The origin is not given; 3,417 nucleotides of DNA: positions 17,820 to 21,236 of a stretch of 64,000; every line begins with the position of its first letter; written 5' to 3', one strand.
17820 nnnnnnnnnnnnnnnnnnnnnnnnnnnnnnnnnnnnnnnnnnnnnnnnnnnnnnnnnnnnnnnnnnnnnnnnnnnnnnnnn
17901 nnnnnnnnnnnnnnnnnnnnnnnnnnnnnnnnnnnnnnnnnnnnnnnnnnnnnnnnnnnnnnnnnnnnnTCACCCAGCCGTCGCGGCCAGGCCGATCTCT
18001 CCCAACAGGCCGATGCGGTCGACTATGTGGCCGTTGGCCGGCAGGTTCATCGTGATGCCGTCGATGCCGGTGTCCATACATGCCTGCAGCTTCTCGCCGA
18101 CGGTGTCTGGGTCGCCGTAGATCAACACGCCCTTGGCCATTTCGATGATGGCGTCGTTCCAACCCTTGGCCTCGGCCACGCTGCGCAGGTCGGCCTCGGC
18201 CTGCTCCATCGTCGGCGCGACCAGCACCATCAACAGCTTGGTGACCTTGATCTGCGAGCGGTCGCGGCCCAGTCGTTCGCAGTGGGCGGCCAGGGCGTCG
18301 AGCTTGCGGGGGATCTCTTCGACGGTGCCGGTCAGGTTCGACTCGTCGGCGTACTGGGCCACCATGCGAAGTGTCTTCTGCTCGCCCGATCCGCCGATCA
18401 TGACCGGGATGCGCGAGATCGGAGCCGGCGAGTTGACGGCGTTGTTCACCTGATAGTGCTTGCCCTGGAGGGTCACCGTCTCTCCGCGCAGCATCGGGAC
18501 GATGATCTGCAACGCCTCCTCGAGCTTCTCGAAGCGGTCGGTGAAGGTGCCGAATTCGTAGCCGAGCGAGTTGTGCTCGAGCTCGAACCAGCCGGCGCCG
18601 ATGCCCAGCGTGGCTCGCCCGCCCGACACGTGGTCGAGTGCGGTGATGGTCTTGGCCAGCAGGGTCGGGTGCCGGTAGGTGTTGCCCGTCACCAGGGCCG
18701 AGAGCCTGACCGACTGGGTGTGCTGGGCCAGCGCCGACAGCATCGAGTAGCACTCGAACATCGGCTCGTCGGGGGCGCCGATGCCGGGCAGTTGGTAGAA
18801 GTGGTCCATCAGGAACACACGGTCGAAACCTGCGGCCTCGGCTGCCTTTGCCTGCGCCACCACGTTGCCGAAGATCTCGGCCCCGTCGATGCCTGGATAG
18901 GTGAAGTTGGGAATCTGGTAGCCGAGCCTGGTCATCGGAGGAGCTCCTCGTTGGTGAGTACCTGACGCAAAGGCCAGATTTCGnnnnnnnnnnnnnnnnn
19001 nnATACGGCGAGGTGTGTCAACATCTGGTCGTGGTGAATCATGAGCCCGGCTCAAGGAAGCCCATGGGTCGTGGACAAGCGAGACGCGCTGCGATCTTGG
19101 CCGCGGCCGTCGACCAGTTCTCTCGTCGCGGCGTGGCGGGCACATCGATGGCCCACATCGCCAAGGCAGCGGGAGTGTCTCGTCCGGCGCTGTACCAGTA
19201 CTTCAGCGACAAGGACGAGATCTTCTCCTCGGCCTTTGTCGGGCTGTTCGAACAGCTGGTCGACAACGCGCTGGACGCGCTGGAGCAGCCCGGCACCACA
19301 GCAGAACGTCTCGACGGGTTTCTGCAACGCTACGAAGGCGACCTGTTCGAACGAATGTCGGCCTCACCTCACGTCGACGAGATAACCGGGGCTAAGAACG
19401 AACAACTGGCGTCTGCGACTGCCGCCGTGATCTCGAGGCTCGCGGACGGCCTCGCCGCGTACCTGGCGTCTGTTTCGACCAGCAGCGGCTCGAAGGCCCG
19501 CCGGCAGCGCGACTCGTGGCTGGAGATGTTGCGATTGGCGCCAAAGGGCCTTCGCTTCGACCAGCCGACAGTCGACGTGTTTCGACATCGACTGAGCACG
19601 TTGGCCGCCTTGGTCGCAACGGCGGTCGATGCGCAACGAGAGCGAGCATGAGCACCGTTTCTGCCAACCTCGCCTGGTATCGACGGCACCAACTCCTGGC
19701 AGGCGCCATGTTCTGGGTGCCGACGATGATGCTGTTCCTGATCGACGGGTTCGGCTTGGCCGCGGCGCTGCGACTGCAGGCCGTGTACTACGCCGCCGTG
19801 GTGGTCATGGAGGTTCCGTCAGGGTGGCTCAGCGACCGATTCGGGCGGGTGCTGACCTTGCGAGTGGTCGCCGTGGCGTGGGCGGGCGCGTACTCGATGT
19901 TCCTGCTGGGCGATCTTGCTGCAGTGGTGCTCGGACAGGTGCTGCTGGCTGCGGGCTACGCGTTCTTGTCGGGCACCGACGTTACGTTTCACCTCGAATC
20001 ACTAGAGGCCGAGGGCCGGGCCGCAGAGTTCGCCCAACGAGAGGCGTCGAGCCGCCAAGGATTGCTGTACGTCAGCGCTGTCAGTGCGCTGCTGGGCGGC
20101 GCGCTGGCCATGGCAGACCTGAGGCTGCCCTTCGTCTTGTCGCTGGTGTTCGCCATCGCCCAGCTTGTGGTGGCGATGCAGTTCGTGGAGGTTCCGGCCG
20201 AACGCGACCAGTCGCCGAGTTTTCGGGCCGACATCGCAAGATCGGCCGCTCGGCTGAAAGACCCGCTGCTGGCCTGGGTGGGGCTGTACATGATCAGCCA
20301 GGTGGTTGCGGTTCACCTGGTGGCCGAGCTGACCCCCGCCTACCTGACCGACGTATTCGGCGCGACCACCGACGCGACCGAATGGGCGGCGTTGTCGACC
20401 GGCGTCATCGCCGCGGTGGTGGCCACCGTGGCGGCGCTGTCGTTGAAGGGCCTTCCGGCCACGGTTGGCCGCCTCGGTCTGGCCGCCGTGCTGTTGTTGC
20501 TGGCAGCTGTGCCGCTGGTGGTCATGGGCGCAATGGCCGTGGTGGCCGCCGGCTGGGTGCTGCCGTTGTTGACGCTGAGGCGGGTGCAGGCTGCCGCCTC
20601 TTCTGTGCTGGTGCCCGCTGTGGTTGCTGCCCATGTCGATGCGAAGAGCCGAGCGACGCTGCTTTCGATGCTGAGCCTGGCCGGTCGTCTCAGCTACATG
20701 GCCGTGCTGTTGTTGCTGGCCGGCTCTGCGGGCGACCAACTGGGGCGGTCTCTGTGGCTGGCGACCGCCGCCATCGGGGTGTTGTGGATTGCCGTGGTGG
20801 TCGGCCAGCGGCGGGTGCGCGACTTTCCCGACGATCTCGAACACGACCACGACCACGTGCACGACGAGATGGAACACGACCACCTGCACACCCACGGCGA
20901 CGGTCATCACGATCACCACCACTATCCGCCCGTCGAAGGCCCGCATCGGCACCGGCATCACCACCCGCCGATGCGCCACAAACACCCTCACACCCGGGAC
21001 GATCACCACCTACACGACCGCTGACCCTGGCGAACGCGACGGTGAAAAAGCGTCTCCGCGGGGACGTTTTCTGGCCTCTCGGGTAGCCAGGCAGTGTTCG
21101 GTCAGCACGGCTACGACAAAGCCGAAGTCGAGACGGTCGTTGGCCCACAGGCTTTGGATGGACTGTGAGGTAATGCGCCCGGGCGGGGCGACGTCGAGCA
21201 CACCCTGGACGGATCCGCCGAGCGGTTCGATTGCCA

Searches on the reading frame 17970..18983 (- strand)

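Call 73: search_protein_families(library=pfam, proteins=[window:17970-18983:-], max_evalue=0.0001)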
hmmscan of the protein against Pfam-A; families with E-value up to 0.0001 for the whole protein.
window:17970-18983:- (337 aa): 1 family
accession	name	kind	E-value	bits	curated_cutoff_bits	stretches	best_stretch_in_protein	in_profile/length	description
PF00296.26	Bac_luciferase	-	1.3e-53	182.9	27.9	1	21-307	4-312/314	Luciferase-like monooxygenase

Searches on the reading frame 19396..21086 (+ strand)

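Call 17: search_protein_families(library=pfam, proteins=[window:19629-21086:+], max_evalue=0.001)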
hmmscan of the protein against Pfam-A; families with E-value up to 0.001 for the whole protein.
window:19629-21086:+ (485 aa): 0 families

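Call 73: search_protein_families(library=pfam, proteins=[window:19396-21024:+], max_evalue=0.0001)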
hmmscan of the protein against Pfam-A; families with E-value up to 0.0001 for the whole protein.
window:19396-21024:+ (542 aa): 1 family
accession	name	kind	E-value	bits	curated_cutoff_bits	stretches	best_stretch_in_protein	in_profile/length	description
PF07690.21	MFS_1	-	2.1e-10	40.5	33.4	1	102-387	8-296/347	Major Facilitator Superfamily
